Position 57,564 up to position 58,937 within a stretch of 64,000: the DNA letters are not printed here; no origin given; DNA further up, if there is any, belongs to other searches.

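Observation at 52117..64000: Candidate undescribed catabolic pathway: hydantoinase A/B + paired M24-fold proteins + MmgE/PrpD + amidohydrolase + LysR + three Bug binding proteins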

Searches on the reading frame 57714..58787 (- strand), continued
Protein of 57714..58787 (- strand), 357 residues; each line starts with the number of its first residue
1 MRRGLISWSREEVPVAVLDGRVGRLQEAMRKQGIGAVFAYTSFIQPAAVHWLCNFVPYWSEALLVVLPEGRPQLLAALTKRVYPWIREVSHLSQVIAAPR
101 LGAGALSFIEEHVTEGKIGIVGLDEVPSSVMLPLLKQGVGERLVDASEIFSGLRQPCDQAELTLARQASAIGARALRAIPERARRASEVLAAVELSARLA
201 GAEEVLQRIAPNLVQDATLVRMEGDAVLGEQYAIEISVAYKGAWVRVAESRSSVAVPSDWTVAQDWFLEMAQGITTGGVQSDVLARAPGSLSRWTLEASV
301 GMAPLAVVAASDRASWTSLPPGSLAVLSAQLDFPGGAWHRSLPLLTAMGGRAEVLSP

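Call 53: search_solved_structures(query=L030:2739-3794:+, max_evalue=0.001)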
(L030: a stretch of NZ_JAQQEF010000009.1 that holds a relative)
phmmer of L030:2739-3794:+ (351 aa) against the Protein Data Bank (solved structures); distinct sequences matched with E-value up to 0.001: 44.
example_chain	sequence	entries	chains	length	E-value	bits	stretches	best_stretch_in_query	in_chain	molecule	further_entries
2dvt_A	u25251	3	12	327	9.6e-27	97.2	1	76-345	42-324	Thermophilic reversible gamma-resorcylate decarboxylase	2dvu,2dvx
6mgs_A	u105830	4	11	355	1.8e-25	92.9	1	4-345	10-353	2-amino-3-carboxymuconate 6-semialdehyde decarboxylase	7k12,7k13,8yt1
6mgt_A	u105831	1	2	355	2.2e-25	92.6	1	4-345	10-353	2-amino-3-carboxymuconate 6-semialdehyde decarboxylase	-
3s4t_A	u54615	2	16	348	5.5e-24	88.1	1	72-346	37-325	Amidohydrolase 2 | Gamma-resorcylate decarboxylase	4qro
2wm1_A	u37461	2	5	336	7.8e-24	87.6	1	68-345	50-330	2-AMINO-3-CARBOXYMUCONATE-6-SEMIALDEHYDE DECARBOXYLASE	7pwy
4ofc_A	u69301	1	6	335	7.9e-24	87.6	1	68-345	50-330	2-amino-3-carboxymuconate-6-semialdehyde decarboxylase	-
8yt2_A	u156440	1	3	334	8.3e-24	87.5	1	21-345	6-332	2-amino-3-carboxymuconate 6-semialdehyde decarboxylase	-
4ign_A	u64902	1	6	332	8.4e-24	87.5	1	67-345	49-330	2-amino-3-carboxymuconate-6-semialdehyde decarboxylase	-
4ifk_B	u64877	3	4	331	8.7e-24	87.4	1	21-345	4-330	2-amino-3-carboxymuconate 6-semialdehyde decarboxylase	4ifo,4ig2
4igm_A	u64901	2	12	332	1e-23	87.2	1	68-345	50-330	2-amino-3-carboxymuconate-6-semialdehyde decarboxylase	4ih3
2hbv_A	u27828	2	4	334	1.2e-23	87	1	21-345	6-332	2-amino-3-carboxymuconate 6-semialdehyde decarboxylase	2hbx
3nur_A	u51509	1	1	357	6.3e-23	84.6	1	112-345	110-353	Amidohydrolase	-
4era_A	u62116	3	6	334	8.1e-23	84.2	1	21-345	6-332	2-amino-3-carboxymuconate 6-semialdehyde decarboxylase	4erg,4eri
4ifk_A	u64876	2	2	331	1.2e-22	83.7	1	21-345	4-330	2-amino-3-carboxymuconate 6-semialdehyde decarboxylase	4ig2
4ifr_A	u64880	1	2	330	1.3e-22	83.6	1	21-345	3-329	2-amino-3-carboxymuconate 6-semialdehyde decarboxylase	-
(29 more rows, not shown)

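Call 56: predict_structure(alignment_id=A1)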
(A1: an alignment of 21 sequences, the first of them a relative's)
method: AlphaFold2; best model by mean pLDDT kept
length: 357 residues; sequences in the alignment: 21
mean_pLDDT: 90.4   pTM: 0.88
mean pLDDT of the five models: 90.4, 88.8, 88.5, 86.7, 86.5
residues with pLDDT >= 90: 261; 70-90: 78; 50-70: 13; < 50: 5
segments of 3 or more residues with pLDDT < 50: none
pLDDT, mean of each block of 10 residues (from residue 1): 57 91 97 97 90 82 96 93 89 95 97 95 93 92 94 90 94 97 95 95 92 95 88 95 93 94 95 80 89 93 91 81 94 95 80 62
secondary structure, 60 per line:
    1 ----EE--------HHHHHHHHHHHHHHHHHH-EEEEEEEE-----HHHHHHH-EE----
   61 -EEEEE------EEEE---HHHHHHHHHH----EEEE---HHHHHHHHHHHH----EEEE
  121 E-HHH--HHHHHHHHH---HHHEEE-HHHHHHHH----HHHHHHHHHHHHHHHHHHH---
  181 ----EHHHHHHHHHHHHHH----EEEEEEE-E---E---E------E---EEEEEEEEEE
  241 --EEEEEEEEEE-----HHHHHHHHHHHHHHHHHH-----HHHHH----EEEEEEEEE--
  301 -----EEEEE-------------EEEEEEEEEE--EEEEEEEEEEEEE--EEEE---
elements in order: H15-32 E34-41 H47-53 E62-66 E73-76 H80-89 E94-97 H101-112 E117-121 H128-136 E143-145 H147-154 H159-177 H186-199 E204-210 E231-240 E243-252 H258-275 H281-285 E290-298 E306-310 E324-333 E336-348 E351-354

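Call 59: fold_search(model_id=the predicted structure, library=pdb)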
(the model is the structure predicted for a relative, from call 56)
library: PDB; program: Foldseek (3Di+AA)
matches with E <= 10: 796; with E <= 0.001: 152
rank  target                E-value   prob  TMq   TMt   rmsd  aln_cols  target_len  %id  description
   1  9kwa_A                1.2e-16  1.00  0.72  0.71   4.7       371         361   18  Crystal structure of proline dipeptidase from Pyrococcus furiosus complexed with Mn (released 2025-12-10)
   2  9kw9_A                2.7e-16  1.00  0.71  0.72   4.9       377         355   18  Crystal structure of proline dipeptidase from Pyrococcus furiosus complexed with Co (released 2025-12-10)
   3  5cde_B                3.9e-16  1.00  0.74  0.67   6.2       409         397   15  R372A mutant of Xaa-Pro dipeptidase from Xanthomonas campestris (released 2016-09-14)
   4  4r60_B                4.1e-16  1.00  0.74  0.67   4.4       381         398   14  Crystal Structure of Xaa-Pro dipeptidase from Xanthomonas campestris (released 2014-09-17)
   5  9kw9_B                5.9e-16  1.00  0.72  0.72   4.7       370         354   18  Crystal structure of proline dipeptidase from Pyrococcus furiosus complexed with Co (released 2025-12-10)
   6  9kwa_B                8.0e-16  1.00  0.73  0.72   4.4       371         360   17  Crystal structure of proline dipeptidase from Pyrococcus furiosus complexed with Mn (released 2025-12-10)
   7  5cde_A                8.5e-16  1.00  0.77  0.70   3.8       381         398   15  R372A mutant of Xaa-Pro dipeptidase from Xanthomonas campestris (released 2016-09-14)
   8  4r60_A                1.0e-15  1.00  0.75  0.68   4.8       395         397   15  Crystal Structure of Xaa-Pro dipeptidase from Xanthomonas campestris (released 2014-09-17)
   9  5fcf_B                3.1e-15  1.00  0.72  0.66   5.2       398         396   15  Crystal Structure of Xaa-Pro dipeptidase from Xanthomonas campestris, phosphate and Mn bound (released 2016-12-07)
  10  1wy2_B                3.5e-15  1.00  0.73  0.75   3.9       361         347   15  Crystal Structure of the Prolidase from Pyrococcus horikoshii OT3 (released 2005-02-22)
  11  5fch_B                8.1e-15  1.00  0.73  0.67   5.6       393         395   15  Crystal Structure of Xaa-Pro dipeptidase from Xanthomonas campestris, phosphate and Zn bound (released 2016-12-07)
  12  4ege                  2.2e-14  1.00  0.71  0.68   4.7       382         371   16  Crystal Structure of Dipeptidase PepE from Mycobacterium ulcerans (released 2012-04-25)
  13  4fkc                  3.7e-14  1.00  0.72  0.70   4.9       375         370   15  Recombinant prolidase from Thermococcus sibiricus (released 2012-11-07)
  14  1pv9_A                5.1e-14  1.00  0.68  0.72   4.4       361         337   15  Prolidase from Pyrococcus furiosus (released 2004-03-23)
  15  7yto_B                7.3e-14  1.00  0.77  0.69   4.0       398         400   12  The Crystal Structure Analysis of Creatine Amidinohydrolase from Alcaligenes sp. KS-85 (released 2023-08-23)
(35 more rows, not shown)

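Call 61: search_protein_families(library=pfam, proteins=[L025:7-2358:+, L025:2318-3451:+, L025:3686-4261:+, L025:4522-6456:+, L025:12122-13177:+, L025:13190-14554:+, L025:14335-15513:+, L025:16349-17548:-, L025:17556-18536:-, L025:19258-20301:-], max_evalue=0.00001)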
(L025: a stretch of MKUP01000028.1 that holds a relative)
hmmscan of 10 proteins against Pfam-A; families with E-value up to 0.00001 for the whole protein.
L025:7-2358:+ (783 aa): 2 families
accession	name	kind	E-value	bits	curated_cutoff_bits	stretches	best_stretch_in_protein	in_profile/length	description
PF00521.26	DNA_topoisoIV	-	2.7e-134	448.7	31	1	54-512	1-431/432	DNA gyrase/topoisomerase IV, subunit A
PF03989.18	DNA_gyraseA_C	-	1.8e-12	46.9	27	1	685-731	1-47/48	DNA gyrase C-terminal domain, beta-propeller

L025:2318-3451:+ (377 aa): 2 families
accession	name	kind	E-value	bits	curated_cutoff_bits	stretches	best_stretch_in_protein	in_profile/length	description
PF12706.13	Lactamase_B_2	-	1.4e-40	139.4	27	1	121-323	2-200/200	Beta-lactamase superfamily domain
PF13483.12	Lactamase_B_3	-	1.3e-11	45.2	24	1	104-321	1-159/160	Beta-lactamase superfamily domain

L025:3686-4261:+ (191 aa): 3 families
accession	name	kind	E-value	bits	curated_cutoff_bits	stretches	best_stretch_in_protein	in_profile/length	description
PF14279.12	HNH_5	-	1.4e-18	67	27.5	1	93-147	1-55/56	HNH endonuclease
PF01844.29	HNH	-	2.3e-14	53.7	21.4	1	93-138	1-47/47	HNH endonuclease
PF13395.12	HNH_4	-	1.1e-06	28.9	22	1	93-140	1-53/54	HNH endonuclease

L025:4522-6456:+ (644 aa): 3 families
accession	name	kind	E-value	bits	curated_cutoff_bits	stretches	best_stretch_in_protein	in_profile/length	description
PF00183.23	HSP90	-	1.3e-129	433.9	24.4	1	229-641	67-488/518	Hsp90 protein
PF13589.12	HATPase_c_3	-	4.5e-10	40.1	25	1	45-163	7-101/137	Histidine kinase-, DNA gyrase B-, and HSP90-like ATPase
PF02518.31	HATPase_c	-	6.1e-07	30.3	26.4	1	42-195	3-109/111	Histidine kinase-, DNA gyrase B-, and HSP90-like ATPase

L025:12122-13177:+ (351 aa): 1 family
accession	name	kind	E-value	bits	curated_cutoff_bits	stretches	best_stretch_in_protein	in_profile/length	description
PF02668.22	TauD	-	2.4e-38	133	27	1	53-306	9-267/267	Taurine catabolism dioxygenase TauD, TfdA family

L025:13190-14554:+ (454 aa): 1 family
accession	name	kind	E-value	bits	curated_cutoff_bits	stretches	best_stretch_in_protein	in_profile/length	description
PF09587.15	PGA_cap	-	5.8e-52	177.1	27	1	11-335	1-254/255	Bacterial capsule synthesis protein PGA_cap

L025:14335-15513:+ (392 aa): 2 families
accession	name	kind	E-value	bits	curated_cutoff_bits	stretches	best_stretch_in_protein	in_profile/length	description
PF02826.25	2-Hacid_dh_C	-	3.2e-60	203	25.1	1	188-360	2-178/178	D-isomer specific 2-hydroxyacid dehydrogenase, NAD binding domain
PF00389.36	2-Hacid_dh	-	1.3e-10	41.6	24.6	1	88-386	8-128/134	D-isomer specific 2-hydroxyacid dehydrogenase, catalytic domain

L025:16349-17548:- (399 aa): 1 family
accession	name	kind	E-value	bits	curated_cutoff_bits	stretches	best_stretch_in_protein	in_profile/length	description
PF02515.22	CoA_transf_3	-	6.8e-117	391.1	23.3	1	5-376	1-366/366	CoA-transferase family III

L025:17556-18536:- (326 aa): 1 family
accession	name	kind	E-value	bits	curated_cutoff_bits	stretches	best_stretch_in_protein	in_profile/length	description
PF03401.19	TctC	-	2.6e-62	211.3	27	1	51-322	2-273/274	Tripartite tricarboxylate transporter family receptor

L025:19258-20301:- (347 aa): 2 families
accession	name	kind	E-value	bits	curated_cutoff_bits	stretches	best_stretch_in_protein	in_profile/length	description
PF02826.25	2-Hacid_dh_C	-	5.3e-59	199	25.1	1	124-297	1-178/178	D-isomer specific 2-hydroxyacid dehydrogenase, NAD binding domain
PF00389.36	2-Hacid_dh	-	6e-24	84.7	24.6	1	25-324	6-129/134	D-isomer specific 2-hydroxyacid dehydrogenase, catalytic domain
